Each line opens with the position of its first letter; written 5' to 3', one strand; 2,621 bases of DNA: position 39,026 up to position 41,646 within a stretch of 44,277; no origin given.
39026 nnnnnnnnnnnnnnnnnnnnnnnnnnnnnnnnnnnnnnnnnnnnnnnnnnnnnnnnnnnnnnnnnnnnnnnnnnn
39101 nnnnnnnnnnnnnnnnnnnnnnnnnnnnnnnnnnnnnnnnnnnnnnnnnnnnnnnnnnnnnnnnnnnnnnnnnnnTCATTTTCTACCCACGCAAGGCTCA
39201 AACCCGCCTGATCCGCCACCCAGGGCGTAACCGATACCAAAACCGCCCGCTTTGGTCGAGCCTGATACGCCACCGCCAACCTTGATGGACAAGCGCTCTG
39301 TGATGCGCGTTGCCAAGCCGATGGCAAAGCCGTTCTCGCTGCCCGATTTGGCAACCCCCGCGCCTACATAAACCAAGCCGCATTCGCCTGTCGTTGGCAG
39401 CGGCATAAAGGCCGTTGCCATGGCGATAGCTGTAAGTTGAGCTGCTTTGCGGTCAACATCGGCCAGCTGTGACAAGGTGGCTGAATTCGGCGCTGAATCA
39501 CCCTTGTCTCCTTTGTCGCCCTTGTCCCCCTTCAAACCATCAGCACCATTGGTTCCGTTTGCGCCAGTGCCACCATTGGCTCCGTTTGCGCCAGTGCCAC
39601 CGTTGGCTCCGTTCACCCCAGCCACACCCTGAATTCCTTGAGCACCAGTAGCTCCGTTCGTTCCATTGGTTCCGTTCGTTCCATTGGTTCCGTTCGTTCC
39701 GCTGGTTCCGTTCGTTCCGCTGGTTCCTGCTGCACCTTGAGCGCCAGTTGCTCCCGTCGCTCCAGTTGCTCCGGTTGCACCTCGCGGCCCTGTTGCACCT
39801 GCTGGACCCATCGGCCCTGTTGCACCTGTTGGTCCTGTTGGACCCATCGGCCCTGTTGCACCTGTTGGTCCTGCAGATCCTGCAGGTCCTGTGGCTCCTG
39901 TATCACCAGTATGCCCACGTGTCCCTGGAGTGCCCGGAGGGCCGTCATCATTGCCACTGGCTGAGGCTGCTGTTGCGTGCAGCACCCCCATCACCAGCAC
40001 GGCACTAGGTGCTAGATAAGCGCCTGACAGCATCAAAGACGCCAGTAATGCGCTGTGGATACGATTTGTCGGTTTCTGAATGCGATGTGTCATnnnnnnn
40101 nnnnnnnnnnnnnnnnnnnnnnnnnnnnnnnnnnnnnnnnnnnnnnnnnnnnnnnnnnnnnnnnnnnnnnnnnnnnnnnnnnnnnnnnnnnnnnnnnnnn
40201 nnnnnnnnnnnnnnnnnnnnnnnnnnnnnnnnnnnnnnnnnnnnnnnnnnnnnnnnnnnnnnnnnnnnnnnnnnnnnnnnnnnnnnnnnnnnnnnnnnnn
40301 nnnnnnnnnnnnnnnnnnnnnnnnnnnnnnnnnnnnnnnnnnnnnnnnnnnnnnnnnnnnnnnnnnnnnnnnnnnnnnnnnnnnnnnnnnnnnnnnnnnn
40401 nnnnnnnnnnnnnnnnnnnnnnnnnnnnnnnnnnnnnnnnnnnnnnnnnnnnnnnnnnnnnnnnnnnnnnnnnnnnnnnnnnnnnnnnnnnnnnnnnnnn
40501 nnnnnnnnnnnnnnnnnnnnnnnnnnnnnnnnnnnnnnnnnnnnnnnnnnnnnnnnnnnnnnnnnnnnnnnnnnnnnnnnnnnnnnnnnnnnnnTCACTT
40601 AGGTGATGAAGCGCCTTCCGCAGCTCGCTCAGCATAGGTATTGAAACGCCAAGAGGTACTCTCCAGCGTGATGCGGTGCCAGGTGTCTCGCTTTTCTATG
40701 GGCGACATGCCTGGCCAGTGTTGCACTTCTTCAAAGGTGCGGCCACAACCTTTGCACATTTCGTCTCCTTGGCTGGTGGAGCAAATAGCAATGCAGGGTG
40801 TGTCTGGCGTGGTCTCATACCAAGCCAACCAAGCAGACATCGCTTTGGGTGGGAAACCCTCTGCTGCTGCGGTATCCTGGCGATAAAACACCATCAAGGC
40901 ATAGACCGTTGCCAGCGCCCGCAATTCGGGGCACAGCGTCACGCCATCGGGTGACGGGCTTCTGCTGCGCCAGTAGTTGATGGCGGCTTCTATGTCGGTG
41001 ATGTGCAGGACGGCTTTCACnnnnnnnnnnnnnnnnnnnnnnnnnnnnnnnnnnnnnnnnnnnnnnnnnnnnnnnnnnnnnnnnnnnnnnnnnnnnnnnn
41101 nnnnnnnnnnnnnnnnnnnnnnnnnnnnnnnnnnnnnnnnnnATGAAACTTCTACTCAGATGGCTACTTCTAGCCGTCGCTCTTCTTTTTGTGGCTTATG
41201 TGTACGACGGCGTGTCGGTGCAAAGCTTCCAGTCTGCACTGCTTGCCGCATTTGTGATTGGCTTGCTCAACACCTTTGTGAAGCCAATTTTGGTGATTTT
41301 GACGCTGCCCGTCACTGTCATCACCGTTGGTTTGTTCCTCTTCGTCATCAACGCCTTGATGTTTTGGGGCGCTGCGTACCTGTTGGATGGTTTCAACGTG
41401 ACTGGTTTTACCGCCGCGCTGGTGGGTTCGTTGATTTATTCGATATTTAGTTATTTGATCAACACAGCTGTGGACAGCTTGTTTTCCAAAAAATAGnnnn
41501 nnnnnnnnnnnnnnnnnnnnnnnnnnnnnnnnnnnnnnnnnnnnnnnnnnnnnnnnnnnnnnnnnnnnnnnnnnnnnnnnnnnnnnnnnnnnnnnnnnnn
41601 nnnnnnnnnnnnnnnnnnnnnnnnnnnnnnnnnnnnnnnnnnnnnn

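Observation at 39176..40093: Secreted protein whose whole passenger is a ~50-triplet collagen-like helix, joined to a YadA-like trimeric-autotransporter anchor candidate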

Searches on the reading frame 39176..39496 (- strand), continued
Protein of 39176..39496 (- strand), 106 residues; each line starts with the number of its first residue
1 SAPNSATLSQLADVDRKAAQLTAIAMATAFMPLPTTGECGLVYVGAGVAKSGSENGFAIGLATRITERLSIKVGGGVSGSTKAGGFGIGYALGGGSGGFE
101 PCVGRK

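Call 64: search_solved_structures(query=A3, max_evalue=0.01)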
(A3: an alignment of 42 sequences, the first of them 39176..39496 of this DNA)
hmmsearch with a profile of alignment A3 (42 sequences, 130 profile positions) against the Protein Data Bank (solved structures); distinct sequences matched with E-value up to 0.01: 13.
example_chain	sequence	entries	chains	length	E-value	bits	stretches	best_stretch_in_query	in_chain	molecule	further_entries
3emo_C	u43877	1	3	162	6.1e-13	52.2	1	26-129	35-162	Hia (Adhesin)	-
2gr7_A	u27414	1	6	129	1.8e-10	44.2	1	27-129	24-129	Adhesin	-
2gr8_A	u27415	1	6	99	1.7e-09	41.1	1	52-129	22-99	Adhesin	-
4usx_A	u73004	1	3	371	3.1e-09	40.2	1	8-62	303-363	TRIMERIC AUTOTRANSPORTER ADHESIN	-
2lme_A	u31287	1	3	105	7.3e-08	35.8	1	46-119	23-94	Adhesin yadA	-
2yo0_A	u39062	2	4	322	8.1e-08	35.6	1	8-53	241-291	GENERAL CONTROL PROTEIN GCN4, PUTATIVE INNER MEMBRANE PROTEIN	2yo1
3s6l_A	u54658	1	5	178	1.6e-06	31.4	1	7-54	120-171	Hep_Hag family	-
2yo3_A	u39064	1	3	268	2e-06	31.1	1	8-52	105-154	GENERAL CONTROL PROTEIN GCN4, PUTATIVE INNER MEMBRANE PROTEIN, GENERAL CONTROL PROTEIN GCN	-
3d9x_A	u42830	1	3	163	4.7e-06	29.9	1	21-62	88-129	Adhesin A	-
9vnj_A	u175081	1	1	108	2e-05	27.9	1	28-125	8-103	Trimeric autotransporter adhesin AtaA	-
1p9h_A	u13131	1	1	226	0.00024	24.4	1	10-51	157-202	Invasin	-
4lgo_A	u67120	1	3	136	0.0016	21.7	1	23-52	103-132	VompD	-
8x8m_A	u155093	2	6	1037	0.0067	19.7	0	14-51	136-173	Probable tail spike protein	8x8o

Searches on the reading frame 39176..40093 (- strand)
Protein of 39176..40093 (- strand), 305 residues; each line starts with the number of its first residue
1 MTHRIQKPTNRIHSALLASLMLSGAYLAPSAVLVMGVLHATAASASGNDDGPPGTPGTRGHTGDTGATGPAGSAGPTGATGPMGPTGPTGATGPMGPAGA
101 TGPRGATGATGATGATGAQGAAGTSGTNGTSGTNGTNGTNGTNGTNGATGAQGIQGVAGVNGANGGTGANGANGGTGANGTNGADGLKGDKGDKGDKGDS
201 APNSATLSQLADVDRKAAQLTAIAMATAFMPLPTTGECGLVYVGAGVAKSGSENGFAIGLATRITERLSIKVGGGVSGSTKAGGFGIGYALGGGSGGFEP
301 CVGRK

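Call 3: search_protein_families(library=pfam, proteins=[window:39176-40093:-], max_evalue=10)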
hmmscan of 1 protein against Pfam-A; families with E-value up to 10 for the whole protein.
window:39176-40093:- (305 aa): 1 family
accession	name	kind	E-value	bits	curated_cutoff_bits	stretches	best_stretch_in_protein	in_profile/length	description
PF01391.23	Collagen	-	9.2e-23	80.2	27.2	3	51-108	1-58/60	Collagen triple helix repeat (20 copies)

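Call 4: search_protein_families(library=ncbifam, proteins=[window:39176-40093:-], max_evalue=10)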
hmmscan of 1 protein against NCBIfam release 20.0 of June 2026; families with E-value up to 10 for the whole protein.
window:39176-40093:- (305 aa): 4 families
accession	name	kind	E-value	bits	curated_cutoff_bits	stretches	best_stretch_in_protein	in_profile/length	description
NF038329.2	gly_rich_SclB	equivalog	2.5e-23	82.7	325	1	49-200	118-270/442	LPXTG-anchored collagen-like adhesin Scl2/SclB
NF046116.1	adhesin_Lcl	equivalog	2.6e-19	69.1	500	1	49-202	64-217/431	collagen-like adhesin Lcl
NF038330.1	adhesin_SclA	exception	3.2e-16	60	400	2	84-202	117-235/405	LPXTG-anchored collagen-like adhesin Scl1/SclA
NF038313.3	HisXaaSer_A4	exception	0.073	14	55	1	158-189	51-82/93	His-Xaa-Ser repeat protein HxsA4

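Call 28: find_homologous_proteins(query=window:39176-40093:-, max_evalue=0.001)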
Query window:39176-40093:- (305 aa): 5555 proteins with E <= 0.001 among 8000 candidates; the best 120 are listed.
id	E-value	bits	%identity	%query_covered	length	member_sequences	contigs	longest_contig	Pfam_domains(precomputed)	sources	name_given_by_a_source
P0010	5.6e-39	152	53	49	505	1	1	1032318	PF01391.24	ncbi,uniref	ncbi:Gly-Xaa-Xaa repeat protein [Bacillus cereus]|uniref:Gly-Xaa-Xaa repeat protein n=1 Tax=Bacillus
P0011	1.7e-36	144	50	47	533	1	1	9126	PF01391.24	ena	-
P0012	4.3e-35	139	46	46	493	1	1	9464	PF01391.24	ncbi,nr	ncbi:MAG: hypothetical protein KBT69_12270 [Oceanihabitans sp.]|nr:hypothetical protein [Oceanihabit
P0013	4.5e-35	139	52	39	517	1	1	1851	PF01391.24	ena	-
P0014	2.6e-34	137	50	48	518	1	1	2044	PF01391.24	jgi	jgi:hypothetical protein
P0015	2.6e-32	130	56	35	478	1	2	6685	PF01391.24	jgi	-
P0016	4.5e-32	129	45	59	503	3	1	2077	PF01391.24,PF07603.18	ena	-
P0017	8.6e-31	125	51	45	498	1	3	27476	PF01391.24,PF26696.1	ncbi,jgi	jgi:hypothetical protein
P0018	1.1e-30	125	46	48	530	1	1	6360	PF01391.24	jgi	jgi:hypothetical protein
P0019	2.3e-30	124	52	44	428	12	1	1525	PF01391.24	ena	-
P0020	1.4e-29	121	50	49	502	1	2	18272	PF01391.24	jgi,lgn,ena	-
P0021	1.4e-29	121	49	50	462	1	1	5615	PF01391.24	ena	-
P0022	1.6e-29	121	52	46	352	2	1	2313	PF01391.24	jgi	-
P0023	2.2e-29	121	46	50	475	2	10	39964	PF01391.24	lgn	-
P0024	7.2e-29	119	44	58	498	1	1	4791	PF01391.24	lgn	-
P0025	1.3e-28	118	45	50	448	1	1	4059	PF01391.24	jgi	jgi:hypothetical protein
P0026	1.9e-28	118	43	51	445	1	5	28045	PF01391.24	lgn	-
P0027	2.9e-28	117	56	47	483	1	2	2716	PF01391.24,PF07484.18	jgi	-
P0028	8.1e-28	116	45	46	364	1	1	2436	PF01391.24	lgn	-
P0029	1.3e-27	115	44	50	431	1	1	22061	PF01391.24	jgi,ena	-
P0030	1.9e-27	114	48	38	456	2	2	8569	PF01391.24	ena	-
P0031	2.2e-27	114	45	56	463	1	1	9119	PF01391.24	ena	-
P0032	2.6e-27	114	47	54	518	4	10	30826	PF01391.24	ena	-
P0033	2.7e-27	114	43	52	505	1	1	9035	PF01391.24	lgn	-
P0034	3.7e-27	113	50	55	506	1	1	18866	PF01391.24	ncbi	-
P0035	6.4e-27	113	51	48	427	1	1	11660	PF01391.24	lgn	-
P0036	8.6e-27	112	50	49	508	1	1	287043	PF01391.24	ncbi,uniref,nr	ncbi:Gly-Xaa-Xaa repeat protein [Bacillus paranthracis]|uniref:Gly-Xaa-Xaa repeat protein n=1 Tax=Ba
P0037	9.2e-27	112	38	49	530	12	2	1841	PF01391.24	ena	-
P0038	1.3e-26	112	46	55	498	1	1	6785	PF01391.24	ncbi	-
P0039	1.8e-26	111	65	21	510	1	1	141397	PF01391.24,PF24517.3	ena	-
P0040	2.0e-26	111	43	57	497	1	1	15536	PF01391.24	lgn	-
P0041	2.8e-26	110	39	68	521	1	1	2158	PF01391.24,PF26696.1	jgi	jgi:hypothetical protein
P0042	3.4e-26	110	55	32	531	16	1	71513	PF01391.24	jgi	jgi:hypothetical protein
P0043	6.0e-26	109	41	47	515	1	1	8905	PF01391.24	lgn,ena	-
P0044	7.0e-26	109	-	-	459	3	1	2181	PF01391.24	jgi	-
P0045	7.2e-26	109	39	50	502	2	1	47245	PF01391.24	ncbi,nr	ncbi:minor tail protein [Gordonia phage Jamzy]|nr:minor tail protein [Gordonia phage Jamzy]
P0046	1.0e-25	109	49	50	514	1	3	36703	PF01391.24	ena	-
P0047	1.2e-25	108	50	38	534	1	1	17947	PF01391.24,PF24517.3,PF18573.8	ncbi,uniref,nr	ncbi:DNRLRE domain-containing protein [Clostridium tyrobutyricum]|uniref:DNRLRE domain-containing pr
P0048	1.3e-25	108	37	43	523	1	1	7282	PF01391.24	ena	-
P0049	1.4e-25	108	52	49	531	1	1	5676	PF01391.24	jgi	jgi:Collagen triple helix repeat (20 copies)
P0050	1.7e-25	108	43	42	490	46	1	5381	PF01391.24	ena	-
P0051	2.0e-25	108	43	64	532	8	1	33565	PF01391.24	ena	-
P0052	2.2e-25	107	54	43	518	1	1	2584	PF01391.24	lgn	-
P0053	2.4e-25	107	52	31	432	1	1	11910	PF01391.24,PF07691.18,PF10528.15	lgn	-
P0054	2.4e-25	107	43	52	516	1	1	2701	PF01391.24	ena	-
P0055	2.6e-25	107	53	50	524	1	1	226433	PF01391.24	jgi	jgi:hypothetical protein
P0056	4.8e-25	106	53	54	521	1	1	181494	PF01391.24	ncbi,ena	-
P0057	5.4e-25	106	45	57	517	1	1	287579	PF01391.24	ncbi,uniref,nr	ncbi:Gly-Xaa-Xaa repeat protein [Bacillus paranthracis]|uniref:Gly-Xaa-Xaa repeat protein n=1 Tax=Ba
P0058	7.9e-25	106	47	48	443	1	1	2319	PF01391.24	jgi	jgi:hypothetical protein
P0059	8.7e-25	106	45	54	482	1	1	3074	PF01391.24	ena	-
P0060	9.2e-25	105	45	51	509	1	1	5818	PF01391.24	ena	-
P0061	1.4e-24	105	45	49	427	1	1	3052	PF01391.24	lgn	-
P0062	1.4e-24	105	44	48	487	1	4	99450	PF07679.23,PF01391.24,PF13927.13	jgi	-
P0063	1.4e-24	105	36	63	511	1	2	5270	PF01391.24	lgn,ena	-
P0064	1.8e-24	105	56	46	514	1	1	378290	PF01391.24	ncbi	-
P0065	1.8e-24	104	47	52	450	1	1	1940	PF01391.24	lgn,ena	-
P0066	2.1e-24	104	45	54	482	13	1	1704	PF01391.24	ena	-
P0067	3.5e-24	104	42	51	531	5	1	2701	PF01391.24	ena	-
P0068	4.5e-24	103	45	48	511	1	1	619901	PF01391.24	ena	-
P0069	5.0e-24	103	39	45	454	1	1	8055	PF02839.20,PF01391.24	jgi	jgi:hypothetical protein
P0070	5.2e-24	103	41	51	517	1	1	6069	PF01391.24,PF07484.18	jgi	jgi:microcystin-dependent protein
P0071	5.3e-24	103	51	49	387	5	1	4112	PF01391.24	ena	-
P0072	6.3e-24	103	48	51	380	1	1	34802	PF01391.24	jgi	-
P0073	7.2e-24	103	39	53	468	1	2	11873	PF01391.24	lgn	-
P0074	7.4e-24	102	53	34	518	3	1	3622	PF01391.24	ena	-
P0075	7.5e-24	102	51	45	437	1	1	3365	PF01391.24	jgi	jgi:hypothetical protein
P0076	9.3e-24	102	50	51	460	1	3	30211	PF01391.24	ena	-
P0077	9.3e-24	102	40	55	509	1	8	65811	PF01391.24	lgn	-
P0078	1.1e-23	102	35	47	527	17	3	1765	PF01391.24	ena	-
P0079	1.3e-23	102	51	32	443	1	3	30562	PF01391.24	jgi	jgi:hypothetical protein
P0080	1.3e-23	102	50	46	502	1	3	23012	PF01391.24,PF18573.8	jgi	jgi:hypothetical protein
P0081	1.4e-23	102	40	45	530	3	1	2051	PF01391.24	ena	-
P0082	1.4e-23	102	42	53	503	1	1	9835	PF01391.24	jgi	jgi:hypothetical protein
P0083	1.6e-23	101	43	59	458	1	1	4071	PF01391.24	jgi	jgi:hypothetical protein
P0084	1.7e-23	101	47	57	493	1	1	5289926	PF01391.24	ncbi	ncbi:Gly-Xaa-Xaa repeat protein [Bacillus paranthracis]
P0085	2.3e-23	101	39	32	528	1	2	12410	PF01391.24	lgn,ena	-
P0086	2.5e-23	101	49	44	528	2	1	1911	PF01391.24,PF07603.18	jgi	jgi:hypothetical protein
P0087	2.5e-23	101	48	48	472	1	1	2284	PF01391.24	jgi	-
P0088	2.5e-23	101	48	52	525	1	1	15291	PF01391.24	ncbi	-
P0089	2.6e-23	101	45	54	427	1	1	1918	PF01391.24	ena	-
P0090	2.7e-23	101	45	41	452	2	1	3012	PF01391.24,PF23657.2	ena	-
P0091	2.9e-23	101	51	49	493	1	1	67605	PF01391.24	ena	-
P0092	2.9e-23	101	44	57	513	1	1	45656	PF01391.24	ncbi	-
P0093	3.4e-23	100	54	51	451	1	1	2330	PF01391.24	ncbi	-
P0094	3.5e-23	100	43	59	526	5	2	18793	PF01391.24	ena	-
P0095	3.6e-23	100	50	34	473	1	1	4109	PF01391.24,PF18454.8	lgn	-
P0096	4.4e-23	100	48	51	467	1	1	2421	PF01391.24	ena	-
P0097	4.5e-23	100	48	33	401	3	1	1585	PF01391.24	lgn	-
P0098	4.9e-23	100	40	67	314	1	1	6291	PF01391.24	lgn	-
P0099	5.0e-23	100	51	31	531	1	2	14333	PF01391.24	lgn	-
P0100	5.2e-23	100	56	43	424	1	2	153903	PF01391.24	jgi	jgi:hypothetical protein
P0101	5.6e-23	100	54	49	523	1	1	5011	PF01391.24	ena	-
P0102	6.6e-23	99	43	48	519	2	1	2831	PF01391.24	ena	-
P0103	6.7e-23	99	47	49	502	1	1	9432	PF01391.24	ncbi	-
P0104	6.7e-23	99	44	54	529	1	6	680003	PF01391.24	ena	-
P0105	7.4e-23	99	47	37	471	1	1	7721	PF01391.24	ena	-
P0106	7.4e-23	99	51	41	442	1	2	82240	PF01391.24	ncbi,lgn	-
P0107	7.5e-23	99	32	62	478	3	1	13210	PF01391.24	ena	-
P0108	7.8e-23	99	52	49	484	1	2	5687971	PF01391.24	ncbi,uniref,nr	ncbi:Gly-Xaa-Xaa repeat protein [Bacillus paranthracis]|uniref:Gly-Xaa-Xaa repeat protein n=1 Tax=Ba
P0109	8.7e-23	99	47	49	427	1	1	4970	PF01391.24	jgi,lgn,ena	-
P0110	9.0e-23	99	46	49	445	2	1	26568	PF01391.24,PF26696.1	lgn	-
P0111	9.1e-23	99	50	47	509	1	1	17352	PF01391.24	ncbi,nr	ncbi:TPA: Gly-Xaa-Xaa repeat protein [Bacillus cereus]|nr:Gly-Xaa-Xaa repeat protein [Bacillus cereu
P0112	9.3e-23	99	48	52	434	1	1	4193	PF01391.24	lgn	-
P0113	9.8e-23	99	40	43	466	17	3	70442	PF01391.24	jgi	jgi:hypothetical protein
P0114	1.0e-22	99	48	54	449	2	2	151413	PF01391.24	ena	-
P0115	1.1e-22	99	43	49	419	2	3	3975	PF01391.24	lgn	-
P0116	1.1e-22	99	49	49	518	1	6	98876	PF01391.24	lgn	-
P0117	1.1e-22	99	43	49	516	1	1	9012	PF01391.24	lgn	-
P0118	1.2e-22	99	46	60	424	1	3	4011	PF01391.24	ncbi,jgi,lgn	jgi:hypothetical protein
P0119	1.3e-22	98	55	39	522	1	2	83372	PF01391.24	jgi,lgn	-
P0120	1.4e-22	98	36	50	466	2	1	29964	PF01391.24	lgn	-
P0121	1.5e-22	98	43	61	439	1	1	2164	PF01391.24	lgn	-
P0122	1.6e-22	98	42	45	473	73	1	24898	PF01391.24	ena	-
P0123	1.7e-22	98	42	72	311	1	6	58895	PF01391.24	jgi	jgi:hypothetical protein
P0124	1.8e-22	98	56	49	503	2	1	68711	PF01391.24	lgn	-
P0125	2.0e-22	98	50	48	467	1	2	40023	PF01391.24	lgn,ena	-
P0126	2.0e-22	98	51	49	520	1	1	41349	PF01391.24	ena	-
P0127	2.2e-22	98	48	41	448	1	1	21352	PF01391.24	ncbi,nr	ncbi:MAG: collagen-like protein, partial [Deltaproteobacteria bacterium]|nr:collagen-like protein [D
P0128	2.4e-22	98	47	57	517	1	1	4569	PF01391.24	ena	-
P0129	2.4e-22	98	52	39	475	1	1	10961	PF01391.24,PF21939.2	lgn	-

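Call 63: list_cluster_members(proteins=[window:39176-40093:-, L005:5554-6324:+, L004:5434-6321:+])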
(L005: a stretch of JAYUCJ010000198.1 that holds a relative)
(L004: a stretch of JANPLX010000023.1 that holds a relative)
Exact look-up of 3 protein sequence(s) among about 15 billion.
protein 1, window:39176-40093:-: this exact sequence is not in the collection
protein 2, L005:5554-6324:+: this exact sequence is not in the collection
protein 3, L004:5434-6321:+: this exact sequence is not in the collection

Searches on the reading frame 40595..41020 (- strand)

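Call 12: search_protein_families(library=pfam, proteins=[window:40595-41020:-], max_evalue=0.001)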
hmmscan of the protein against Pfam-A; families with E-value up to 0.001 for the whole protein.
window:40595-41020:- (141 aa): 2 families
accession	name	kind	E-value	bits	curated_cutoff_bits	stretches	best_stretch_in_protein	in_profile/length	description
PF12512.13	DUF3717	-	8.6e-31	106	25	1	4-68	2-67/68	Protein of unknown function (DUF3717)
PF06945.18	DUF1289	-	1.4e-15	57.3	27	1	74-118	1-44/47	Protein of unknown function (DUF1289)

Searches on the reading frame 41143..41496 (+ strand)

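Call 12: search_protein_families(library=pfam, proteins=[window:41143-41496:+], max_evalue=0.001)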
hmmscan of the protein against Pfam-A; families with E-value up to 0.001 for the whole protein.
window:41143-41496:+ (117 aa): 1 family
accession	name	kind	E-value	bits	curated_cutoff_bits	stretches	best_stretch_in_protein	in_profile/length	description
PF04020.18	Phage_holin_4_2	-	9.1e-35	119.9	28.8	1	1-104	1-104/105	Mycobacterial 4 TMS phage holin, superfamily IV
